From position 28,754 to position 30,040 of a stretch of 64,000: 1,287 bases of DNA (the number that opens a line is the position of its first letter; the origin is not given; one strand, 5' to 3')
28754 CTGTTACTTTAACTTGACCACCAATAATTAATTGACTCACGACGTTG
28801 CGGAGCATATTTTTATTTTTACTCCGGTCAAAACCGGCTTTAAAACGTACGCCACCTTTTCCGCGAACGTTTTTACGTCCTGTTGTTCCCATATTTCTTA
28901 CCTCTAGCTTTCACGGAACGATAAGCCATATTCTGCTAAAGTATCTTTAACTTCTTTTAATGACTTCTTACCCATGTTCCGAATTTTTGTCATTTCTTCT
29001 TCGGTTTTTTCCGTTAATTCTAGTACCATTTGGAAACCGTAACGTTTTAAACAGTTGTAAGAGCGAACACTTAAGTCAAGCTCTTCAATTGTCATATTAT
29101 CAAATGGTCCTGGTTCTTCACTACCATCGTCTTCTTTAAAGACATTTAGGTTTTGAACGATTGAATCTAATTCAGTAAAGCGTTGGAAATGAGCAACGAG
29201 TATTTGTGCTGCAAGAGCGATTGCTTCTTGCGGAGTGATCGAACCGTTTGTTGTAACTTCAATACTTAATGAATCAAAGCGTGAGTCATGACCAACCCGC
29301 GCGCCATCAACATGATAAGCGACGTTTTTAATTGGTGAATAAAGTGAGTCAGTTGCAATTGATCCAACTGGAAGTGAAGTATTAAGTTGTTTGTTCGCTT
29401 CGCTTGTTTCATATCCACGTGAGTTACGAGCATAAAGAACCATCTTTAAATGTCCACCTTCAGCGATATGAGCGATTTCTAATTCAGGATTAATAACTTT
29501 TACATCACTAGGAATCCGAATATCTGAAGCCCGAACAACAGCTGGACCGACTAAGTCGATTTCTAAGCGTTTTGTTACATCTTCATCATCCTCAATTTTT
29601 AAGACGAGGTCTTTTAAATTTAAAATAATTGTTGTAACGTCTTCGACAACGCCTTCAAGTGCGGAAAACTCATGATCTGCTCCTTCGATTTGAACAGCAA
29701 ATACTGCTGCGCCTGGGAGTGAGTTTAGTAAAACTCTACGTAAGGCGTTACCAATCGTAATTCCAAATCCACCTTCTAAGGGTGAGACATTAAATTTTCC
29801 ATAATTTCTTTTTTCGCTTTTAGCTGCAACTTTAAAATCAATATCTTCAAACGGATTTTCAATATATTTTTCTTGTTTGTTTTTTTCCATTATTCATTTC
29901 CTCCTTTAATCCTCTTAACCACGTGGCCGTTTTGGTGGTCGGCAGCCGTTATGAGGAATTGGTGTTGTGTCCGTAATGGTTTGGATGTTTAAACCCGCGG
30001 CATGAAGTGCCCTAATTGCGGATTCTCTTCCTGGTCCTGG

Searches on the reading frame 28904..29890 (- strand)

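Call 79: search_protein_families(library=pfam, proteins=[window:28904-29890:-], max_evalue=0.00001)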
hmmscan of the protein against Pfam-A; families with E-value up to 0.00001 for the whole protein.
window:28904-29890:- (328 aa): 3 families
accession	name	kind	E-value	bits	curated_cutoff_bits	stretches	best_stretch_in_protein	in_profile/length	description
PF01000.31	RNA_pol_A_bac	-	1.2e-30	106.7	33.9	1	66-185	1-119/119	RNA polymerase Rpb3/RpoA insert domain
PF03118.21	RNA_pol_A_CTD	-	5.8e-25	87.3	23.8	1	262-320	9-67/67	Bacterial RNA polymerase, alpha chain C terminal domain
PF01193.29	RNA_pol_L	-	2.1e-20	72.7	24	1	37-235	2-74/74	RNA polymerase Rpb3/Rpb11 dimerisation domain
